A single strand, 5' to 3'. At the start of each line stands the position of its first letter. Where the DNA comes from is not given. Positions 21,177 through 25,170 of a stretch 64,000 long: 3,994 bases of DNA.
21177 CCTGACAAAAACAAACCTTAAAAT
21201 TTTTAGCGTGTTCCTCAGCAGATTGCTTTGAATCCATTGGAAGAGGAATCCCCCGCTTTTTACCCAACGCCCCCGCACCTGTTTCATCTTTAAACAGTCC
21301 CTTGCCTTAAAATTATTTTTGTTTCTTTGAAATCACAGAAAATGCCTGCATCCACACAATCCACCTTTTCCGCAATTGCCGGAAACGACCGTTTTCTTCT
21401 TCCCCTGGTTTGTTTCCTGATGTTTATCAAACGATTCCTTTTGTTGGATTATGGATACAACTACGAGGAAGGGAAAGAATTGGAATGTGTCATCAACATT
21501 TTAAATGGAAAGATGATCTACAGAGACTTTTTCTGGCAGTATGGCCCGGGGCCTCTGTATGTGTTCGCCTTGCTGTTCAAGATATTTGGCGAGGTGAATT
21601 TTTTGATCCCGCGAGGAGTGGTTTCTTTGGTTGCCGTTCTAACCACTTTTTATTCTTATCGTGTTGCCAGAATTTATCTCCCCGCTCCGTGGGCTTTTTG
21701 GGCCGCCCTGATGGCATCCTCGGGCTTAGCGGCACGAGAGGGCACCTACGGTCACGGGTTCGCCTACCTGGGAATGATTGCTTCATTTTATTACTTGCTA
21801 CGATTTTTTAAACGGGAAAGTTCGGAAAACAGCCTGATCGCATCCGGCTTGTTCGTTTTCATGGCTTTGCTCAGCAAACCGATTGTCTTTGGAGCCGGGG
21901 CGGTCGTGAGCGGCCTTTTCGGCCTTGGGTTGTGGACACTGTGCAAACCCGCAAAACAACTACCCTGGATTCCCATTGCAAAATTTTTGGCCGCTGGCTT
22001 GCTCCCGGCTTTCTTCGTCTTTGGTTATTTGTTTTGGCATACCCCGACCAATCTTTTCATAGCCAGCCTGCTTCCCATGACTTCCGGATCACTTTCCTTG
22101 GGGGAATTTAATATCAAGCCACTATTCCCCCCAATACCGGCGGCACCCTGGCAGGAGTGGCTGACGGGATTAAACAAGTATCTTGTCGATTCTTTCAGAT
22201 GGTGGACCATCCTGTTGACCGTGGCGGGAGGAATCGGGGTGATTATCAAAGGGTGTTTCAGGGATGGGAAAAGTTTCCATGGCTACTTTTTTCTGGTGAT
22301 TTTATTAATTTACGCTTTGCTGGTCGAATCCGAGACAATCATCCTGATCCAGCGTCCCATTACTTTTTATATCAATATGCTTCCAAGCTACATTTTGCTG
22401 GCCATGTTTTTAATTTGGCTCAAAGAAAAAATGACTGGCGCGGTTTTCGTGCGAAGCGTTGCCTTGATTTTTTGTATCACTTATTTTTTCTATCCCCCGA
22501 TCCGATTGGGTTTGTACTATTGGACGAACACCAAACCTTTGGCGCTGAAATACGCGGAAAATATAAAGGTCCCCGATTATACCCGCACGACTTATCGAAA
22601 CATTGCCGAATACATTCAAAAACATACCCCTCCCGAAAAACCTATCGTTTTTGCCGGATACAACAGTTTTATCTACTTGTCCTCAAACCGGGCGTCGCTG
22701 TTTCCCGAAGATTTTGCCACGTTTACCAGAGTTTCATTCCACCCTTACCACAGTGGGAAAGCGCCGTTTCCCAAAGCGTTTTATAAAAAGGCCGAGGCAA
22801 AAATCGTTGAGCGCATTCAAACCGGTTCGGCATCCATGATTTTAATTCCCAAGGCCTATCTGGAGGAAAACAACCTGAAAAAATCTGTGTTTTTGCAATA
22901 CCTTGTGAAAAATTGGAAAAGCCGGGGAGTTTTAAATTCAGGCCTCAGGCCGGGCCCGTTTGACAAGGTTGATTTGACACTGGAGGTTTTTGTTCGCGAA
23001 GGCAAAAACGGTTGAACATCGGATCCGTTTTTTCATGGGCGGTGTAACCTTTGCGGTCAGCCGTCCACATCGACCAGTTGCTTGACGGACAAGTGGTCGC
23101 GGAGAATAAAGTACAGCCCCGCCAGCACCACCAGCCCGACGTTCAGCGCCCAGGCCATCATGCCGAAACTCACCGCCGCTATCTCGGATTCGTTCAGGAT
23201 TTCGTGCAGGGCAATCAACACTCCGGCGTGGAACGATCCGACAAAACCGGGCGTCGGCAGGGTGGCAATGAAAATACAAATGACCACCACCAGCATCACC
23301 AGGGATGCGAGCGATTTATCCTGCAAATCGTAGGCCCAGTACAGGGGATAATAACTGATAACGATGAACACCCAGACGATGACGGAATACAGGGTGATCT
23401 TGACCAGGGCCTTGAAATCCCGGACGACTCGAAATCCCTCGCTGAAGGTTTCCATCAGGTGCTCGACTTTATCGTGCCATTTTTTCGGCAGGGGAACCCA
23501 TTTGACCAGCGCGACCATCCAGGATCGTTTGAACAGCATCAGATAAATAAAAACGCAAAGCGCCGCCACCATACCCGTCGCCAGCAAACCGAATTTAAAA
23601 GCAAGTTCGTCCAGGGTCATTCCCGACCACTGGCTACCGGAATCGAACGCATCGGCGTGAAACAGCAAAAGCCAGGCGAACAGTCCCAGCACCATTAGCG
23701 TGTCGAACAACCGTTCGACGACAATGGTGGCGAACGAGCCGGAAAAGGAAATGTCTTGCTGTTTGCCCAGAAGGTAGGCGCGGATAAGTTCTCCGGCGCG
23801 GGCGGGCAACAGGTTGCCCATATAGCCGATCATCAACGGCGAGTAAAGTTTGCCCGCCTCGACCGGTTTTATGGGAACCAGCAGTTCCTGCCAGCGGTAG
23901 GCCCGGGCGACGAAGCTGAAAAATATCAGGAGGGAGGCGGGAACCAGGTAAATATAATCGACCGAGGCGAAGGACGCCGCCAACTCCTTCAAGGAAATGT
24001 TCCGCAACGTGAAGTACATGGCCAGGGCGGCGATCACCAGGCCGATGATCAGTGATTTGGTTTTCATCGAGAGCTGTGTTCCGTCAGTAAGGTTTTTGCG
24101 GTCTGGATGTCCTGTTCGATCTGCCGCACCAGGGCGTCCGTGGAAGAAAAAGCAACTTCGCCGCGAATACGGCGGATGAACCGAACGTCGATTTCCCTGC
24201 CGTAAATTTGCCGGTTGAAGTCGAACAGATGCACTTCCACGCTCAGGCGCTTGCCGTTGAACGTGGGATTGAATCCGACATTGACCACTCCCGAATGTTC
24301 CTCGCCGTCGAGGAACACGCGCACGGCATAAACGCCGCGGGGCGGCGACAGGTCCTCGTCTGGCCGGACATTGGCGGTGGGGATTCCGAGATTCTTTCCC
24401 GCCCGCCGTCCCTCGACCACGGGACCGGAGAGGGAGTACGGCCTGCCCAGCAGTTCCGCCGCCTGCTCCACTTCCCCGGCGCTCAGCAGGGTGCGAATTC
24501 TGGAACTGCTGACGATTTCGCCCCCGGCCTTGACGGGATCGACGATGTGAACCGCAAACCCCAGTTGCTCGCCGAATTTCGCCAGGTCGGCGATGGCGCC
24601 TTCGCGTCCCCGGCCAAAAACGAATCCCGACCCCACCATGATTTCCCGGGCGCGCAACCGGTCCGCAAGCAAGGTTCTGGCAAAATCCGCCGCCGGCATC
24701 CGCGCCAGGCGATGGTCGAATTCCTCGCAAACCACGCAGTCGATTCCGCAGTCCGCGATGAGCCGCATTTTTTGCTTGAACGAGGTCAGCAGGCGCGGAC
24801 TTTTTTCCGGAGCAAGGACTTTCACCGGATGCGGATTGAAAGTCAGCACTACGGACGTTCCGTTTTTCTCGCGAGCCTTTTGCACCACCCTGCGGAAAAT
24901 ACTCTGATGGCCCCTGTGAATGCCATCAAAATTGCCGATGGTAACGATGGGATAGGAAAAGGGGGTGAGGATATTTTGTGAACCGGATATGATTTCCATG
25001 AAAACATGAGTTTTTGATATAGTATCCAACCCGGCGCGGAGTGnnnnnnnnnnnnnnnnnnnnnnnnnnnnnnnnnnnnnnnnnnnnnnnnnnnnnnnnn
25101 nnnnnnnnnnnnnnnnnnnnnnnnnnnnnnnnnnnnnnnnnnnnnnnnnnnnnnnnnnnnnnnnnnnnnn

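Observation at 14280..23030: Low-GC 8.7-kb glycan island: GT2 + CDP-dideoxyhexose genes + B12-radical SAM + GT-C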

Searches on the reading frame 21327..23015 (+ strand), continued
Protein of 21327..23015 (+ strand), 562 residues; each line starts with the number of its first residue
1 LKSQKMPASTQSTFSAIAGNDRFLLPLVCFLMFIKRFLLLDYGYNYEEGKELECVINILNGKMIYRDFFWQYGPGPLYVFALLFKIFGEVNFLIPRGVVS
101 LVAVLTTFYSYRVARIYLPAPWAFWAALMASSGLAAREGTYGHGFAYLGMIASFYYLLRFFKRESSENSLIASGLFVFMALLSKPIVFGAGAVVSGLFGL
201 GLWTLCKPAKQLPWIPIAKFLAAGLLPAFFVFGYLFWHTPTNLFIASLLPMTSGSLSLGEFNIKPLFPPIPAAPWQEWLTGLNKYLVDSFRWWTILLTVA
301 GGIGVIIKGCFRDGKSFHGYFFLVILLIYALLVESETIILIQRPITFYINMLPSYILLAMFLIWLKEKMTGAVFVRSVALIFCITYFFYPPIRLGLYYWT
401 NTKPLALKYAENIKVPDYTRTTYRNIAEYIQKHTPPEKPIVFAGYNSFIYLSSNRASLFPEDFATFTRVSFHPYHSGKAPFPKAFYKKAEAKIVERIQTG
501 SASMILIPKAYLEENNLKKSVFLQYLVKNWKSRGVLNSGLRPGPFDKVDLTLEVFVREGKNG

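Call 41: search_protein_representatives(alignment_id=A1)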
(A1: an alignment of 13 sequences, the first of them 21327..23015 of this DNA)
Query: 13 sequences, 558 profile positions. Proteins with E-value up to 0.001 (for the whole library): 796; up to 1e-10: 65; up to 1e-30: 18. The best 150 are listed.
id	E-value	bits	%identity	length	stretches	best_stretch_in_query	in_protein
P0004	1.5e-263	891.9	-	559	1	6-555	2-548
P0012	3.6e-242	821.4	-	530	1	27-555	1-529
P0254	6.3e-119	414.5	-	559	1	21-555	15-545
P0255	5.9e-109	381.6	-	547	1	15-551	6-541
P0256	6.3e-106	371.6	-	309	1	246-536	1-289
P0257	8.2e-97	341.5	-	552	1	13-555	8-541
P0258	1.1e-96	341.2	-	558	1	16-555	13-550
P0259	5.7e-81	289.3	-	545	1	15-530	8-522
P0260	4.0e-72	260.0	-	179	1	378-555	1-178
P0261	4.1e-54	200.6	-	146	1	327-463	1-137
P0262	3.8e-52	194.1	-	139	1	9-134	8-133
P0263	1.8e-37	145.7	-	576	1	16-528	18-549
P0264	4.7e-37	144.3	-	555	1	12-531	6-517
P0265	1.4e-32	129.5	-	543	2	27-200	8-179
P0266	2.0e-32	129.0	-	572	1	12-532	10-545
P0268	4.3e-31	124.6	-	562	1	20-551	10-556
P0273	1.9e-27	112.6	-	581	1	13-504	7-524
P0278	8.3e-22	93.9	-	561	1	14-534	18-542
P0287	1.1e-16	77.0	-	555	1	20-528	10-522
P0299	6.7e-14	67.8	-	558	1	9-510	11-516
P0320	1.8e-10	56.5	-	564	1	40-521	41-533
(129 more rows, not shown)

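Call 43: search_protein_families(library=pfam, proteins=[P0254, P0257, P0263, P0266, P0268, P0273, P0278, P0287, P0299, P0320], max_evalue=0.01)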
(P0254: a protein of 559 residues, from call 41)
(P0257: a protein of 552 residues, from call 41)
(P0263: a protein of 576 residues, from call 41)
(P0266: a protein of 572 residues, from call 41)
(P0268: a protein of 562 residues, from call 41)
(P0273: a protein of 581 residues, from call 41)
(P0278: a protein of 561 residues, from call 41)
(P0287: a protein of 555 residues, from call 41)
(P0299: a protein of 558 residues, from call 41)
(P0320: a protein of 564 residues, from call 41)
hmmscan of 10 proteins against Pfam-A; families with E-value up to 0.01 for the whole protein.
P0254 (559 aa): 0 families

P0257 (552 aa): 1 family
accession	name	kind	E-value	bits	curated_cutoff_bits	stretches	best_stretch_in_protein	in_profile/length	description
PF13231.12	PMT_2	-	0.0001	23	26.1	1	62-210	2-148/160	Dolichyl-phosphate-mannose-protein mannosyltransferase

P0263 (576 aa): 1 family
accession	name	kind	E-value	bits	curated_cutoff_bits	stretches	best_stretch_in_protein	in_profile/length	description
PF13231.12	PMT_2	-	3.5e-05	24.5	26.1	1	71-221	4-154/160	Dolichyl-phosphate-mannose-protein mannosyltransferase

P0266 (572 aa): 2 families
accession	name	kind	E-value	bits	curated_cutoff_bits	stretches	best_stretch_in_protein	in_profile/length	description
PF13231.12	PMT_2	-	3.5e-06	27.8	26.1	1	68-221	4-153/160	Dolichyl-phosphate-mannose-protein mannosyltransferase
PF02366.24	PMT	-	0.0001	22.4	22.7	1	79-231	75-236/245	Dolichyl-phosphate-mannose-protein mannosyltransferase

P0268 (562 aa): 1 family
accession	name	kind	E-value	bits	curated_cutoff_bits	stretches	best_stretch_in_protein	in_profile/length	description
PF13231.12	PMT_2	-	2e-06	28.6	26.1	1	59-212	4-154/160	Dolichyl-phosphate-mannose-protein mannosyltransferase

P0273 (581 aa): 1 family
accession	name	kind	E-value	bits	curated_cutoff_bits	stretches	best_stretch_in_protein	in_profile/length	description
PF13231.12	PMT_2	-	7.8e-09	36.4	26.1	1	63-216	4-154/160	Dolichyl-phosphate-mannose-protein mannosyltransferase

P0278 (561 aa): 1 family
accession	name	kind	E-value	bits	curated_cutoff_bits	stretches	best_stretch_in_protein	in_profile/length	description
PF13231.12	PMT_2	-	3.4e-07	31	26.1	1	73-219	4-154/160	Dolichyl-phosphate-mannose-protein mannosyltransferase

P0287 (555 aa): 1 family
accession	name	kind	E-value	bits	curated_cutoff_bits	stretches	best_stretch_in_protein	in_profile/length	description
PF13231.12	PMT_2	-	1.8e-05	25.4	26.1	1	60-212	4-154/160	Dolichyl-phosphate-mannose-protein mannosyltransferase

P0299 (558 aa): 1 family
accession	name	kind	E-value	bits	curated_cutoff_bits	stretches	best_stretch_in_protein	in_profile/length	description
PF13231.12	PMT_2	-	0.00043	21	26.1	1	69-217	4-151/160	Dolichyl-phosphate-mannose-protein mannosyltransferase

P0320 (564 aa): 1 family
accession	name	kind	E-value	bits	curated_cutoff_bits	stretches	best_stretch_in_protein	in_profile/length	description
PF13231.12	PMT_2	-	3.6e-07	31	26.1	1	70-197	4-132/160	Dolichyl-phosphate-mannose-protein mannosyltransferase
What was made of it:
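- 21342..23015 (+): GT-C-fold membrane glycosyltransferase (557 aa from the ATG at 21342, or 562 aa from the TTG at 21327). It has an invariant acidic motif NYEEGKE...RDF just after TM1 and a C-terminal soluble domain. It is inferred to transfer the sugar from the lipid carrier to an unknown periplasmic acceptor. Remote relatives hit PMT_2 (calls 41, 43).
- Closest known: ArnT / PMT_2. Same: Remote relatives hit PF13231 (call 43).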

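Call 70: search_solved_structures(query=L004:6882-7598:+, max_evalue=0.001)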
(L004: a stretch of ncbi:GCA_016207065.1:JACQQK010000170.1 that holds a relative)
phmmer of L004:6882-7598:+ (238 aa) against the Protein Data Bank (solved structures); distinct sequences matched with E-value up to 0.001: 22.
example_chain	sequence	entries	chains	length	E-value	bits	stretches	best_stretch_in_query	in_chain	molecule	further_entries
5mlz_A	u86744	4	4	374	7.2e-17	64.7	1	2-168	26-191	Dolichol monophosphate mannose synthase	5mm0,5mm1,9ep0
9hwj_A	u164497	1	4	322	4.8e-15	58.8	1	2-168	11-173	Undecaprenyl-phosphate 4-deoxy-4-formamido-L-arabinose transferase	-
9bhc_C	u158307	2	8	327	1.9e-13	53.6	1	2-166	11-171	Undecaprenyl-phosphate 4-deoxy-4-formamido-L-arabinose transferase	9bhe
8vxh_A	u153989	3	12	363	2.5e-13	53.1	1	2-166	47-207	Undecaprenyl-phosphate 4-deoxy-4-formamido-L-arabinose transferase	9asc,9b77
5eke_A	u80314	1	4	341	2.9e-10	43.1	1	1-139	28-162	Uncharacterized glycosyltransferase sll0501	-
5ekp_C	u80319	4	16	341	2.9e-10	43.1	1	1-139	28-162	Uncharacterized glycosyltransferase sll0501 | Glycosyltransferase sll0501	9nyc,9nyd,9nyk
9nye_A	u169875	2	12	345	3e-10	43.1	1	1-139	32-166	Glycosyltransferase sll0501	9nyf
5hea_A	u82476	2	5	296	2.2e-07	33.7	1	2-114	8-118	Putative glycosyltransferase (GalT1)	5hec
6p61_A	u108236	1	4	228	4.9e-07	32.6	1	2-92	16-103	Glycosyltransferase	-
3bcv_A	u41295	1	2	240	3.6e-06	29.7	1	2-108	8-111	Putative glycosyltransferase protein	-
2z87_A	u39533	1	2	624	1.8e-05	27.4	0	1-93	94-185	Chondroitin synthase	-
2z86_A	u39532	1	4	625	1.8e-05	27.4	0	1-93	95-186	Chondroitin synthase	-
8vh7_A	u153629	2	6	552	1.8e-05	27.4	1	32-92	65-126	Heparosan synthase B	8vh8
8viw_A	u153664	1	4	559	1.8e-05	27.4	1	32-92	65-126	Heparosan synthase B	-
6yv7_B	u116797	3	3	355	2.1e-05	27.2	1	2-113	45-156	Glycosyl transferase, family 2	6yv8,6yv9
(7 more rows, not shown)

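Call 75: find_related_loci(query=A1, collection=viral_contigs, flank=8000)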
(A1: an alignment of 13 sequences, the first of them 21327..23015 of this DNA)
Query A1 (562 aa) in viral_contigs; peptide patterns used: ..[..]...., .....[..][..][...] (x = any residue, [..] = any of these).
126 stretches matched a pattern, but none encodes a relative of the query by tblastn (E <= 1e-3).

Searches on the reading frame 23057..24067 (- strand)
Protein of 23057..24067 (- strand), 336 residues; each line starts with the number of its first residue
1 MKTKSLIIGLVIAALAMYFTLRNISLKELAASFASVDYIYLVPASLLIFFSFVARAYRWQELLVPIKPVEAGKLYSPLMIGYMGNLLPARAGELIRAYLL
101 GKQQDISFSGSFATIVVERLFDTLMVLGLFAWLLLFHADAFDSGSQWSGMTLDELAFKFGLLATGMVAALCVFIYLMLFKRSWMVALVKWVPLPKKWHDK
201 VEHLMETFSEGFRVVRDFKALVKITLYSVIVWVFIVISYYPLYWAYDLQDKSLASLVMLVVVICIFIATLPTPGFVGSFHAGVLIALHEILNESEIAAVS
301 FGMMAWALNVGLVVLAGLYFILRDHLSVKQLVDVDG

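Call 5: search_protein_families(library=pfam, proteins=[window:23057-24067:-])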
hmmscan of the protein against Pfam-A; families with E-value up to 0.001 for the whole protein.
window:23057-24067:- (336 aa): 1 family
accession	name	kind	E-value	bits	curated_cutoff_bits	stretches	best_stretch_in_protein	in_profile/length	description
PF03706.18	LPG_synthase_TM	-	6.7e-42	144.4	33.4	1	7-301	2-288/302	Lysylphosphatidylglycerol synthase TM region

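Call 6: search_protein_families(library=ncbifam, proteins=[window:23057-24067:-])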
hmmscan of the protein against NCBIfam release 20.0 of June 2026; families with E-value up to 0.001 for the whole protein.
window:23057-24067:- (336 aa): 1 family
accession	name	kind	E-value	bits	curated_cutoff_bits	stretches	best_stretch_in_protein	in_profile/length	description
TIGR00374.1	TIGR00374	subfamily_domain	2.6e-15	56.7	43.2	1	12-299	5-290/323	flippase-like domain-containing protein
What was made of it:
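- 23057..24067 (-): Neighbouring UPF0104 / LPG_synthase_TM 'flippase-like' gene. It is native by composition and probably not part of the module. PF03706 and TIGR00374 (calls 5, 6).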

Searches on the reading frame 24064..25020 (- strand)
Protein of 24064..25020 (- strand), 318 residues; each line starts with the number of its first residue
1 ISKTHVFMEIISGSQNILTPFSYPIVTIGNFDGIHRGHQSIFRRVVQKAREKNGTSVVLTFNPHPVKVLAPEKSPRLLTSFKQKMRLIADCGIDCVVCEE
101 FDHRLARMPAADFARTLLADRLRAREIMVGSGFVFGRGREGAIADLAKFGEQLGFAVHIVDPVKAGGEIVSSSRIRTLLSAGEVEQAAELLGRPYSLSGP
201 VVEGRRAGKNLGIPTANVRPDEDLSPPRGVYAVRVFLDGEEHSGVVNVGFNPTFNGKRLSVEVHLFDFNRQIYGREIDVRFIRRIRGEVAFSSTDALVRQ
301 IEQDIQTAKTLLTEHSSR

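Call 5: search_protein_families(library=pfam, proteins=[window:24064-25020:-])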
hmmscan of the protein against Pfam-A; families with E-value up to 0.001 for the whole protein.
window:24064-25020:- (318 aa): 2 families
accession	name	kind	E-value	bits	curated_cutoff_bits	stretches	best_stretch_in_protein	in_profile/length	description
PF06574.18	FAD_syn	-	4.9e-49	166.6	27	1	25-174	9-158/158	FAD synthetase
PF01687.23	Flavokinase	-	8.6e-44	149.2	19.6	1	191-311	1-123/124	Riboflavin kinase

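Call 6: search_protein_families(library=ncbifam, proteins=[window:24064-25020:-])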
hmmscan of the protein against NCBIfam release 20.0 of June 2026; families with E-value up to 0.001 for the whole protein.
window:24064-25020:- (318 aa): 10 families
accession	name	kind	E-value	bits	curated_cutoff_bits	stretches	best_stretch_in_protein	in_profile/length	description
NF004160.0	PRK05627.1-3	equivalog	3.3e-99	331.6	295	1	10-315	3-322/325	bifunctional riboflavin kinase/FAD synthetase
NF004159.0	PRK05627.1-2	equivalog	1.5e-90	303.6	306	1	24-316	17-311/326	bifunctional riboflavin kinase/FAD synthetase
NF004163.0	PRK05627.1-6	equivalog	9.9e-90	300.8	315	1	8-315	1-310/313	bifunctional riboflavin kinase/FAD synthetase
NF004162.0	PRK05627.1-5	equivalog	5.7e-86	288.7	241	1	24-313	15-300/304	bifunctional riboflavin kinase/FAD synthetase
TIGR00083.1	ribF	equivalog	8.9e-85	284.6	184.35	1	26-312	2-289/290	riboflavin biosynthesis protein RibF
NF004161.0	PRK05627.1-4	equivalog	1.3e-72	244.5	461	1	25-314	21-313/324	bifunctional riboflavin kinase/FAD synthetase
NF004158.0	PRK05627.1-1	equivalog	2.3e-60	204.5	396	1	24-309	18-301/304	bifunctional riboflavin kinase/FAD synthetase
NF005518.0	PRK07143.1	equivalog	9e-31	107.3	232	1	20-315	13-277/281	hypothetical protein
NF045965.1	RibF_rel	equivalog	4.8e-26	91.8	200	1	20-310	10-276/279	FAD synthase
TIGR00125.1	cyt_tran_rel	domain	1.6e-06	28.2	27.7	1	25-79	2-47/65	adenylyltransferase/cytidyltransferase family protein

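Call 56: find_related_loci(query=window:24064-25020:-, collection=metagenome_contigs, flank=10000)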
Query window:24064-25020:- (318 aa) in metagenome_contigs; peptide patterns used: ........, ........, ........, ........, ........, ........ (x = any residue, [..] = any of these).
600 stretches matched a pattern (row limit reached: there are more); 10 encode a relative of the query (tblastn E <= 1e-3); 10 distinct loci.
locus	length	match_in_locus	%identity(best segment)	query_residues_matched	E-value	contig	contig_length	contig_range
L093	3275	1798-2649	44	14-311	2e-68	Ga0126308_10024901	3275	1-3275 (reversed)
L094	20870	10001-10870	39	18-304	2e-66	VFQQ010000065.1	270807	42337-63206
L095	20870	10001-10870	41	19-305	1e-65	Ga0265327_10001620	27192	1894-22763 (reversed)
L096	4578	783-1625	38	26-306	8e-65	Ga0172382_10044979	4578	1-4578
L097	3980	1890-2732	38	26-306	8e-65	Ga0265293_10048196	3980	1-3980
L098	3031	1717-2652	39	8-306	2e-64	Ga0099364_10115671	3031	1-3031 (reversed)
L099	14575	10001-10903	40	15-312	5e-64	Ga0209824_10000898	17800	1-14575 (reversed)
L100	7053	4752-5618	40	25-312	6e-58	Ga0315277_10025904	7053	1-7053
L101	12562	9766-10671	39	13-309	5e-54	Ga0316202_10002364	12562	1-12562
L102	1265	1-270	44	224-313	3e-22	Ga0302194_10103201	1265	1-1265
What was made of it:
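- Tried and rejected: A metagenome scan with the neighbouring RibF returned only 38-44% identical proteins from other lineages (call 56).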
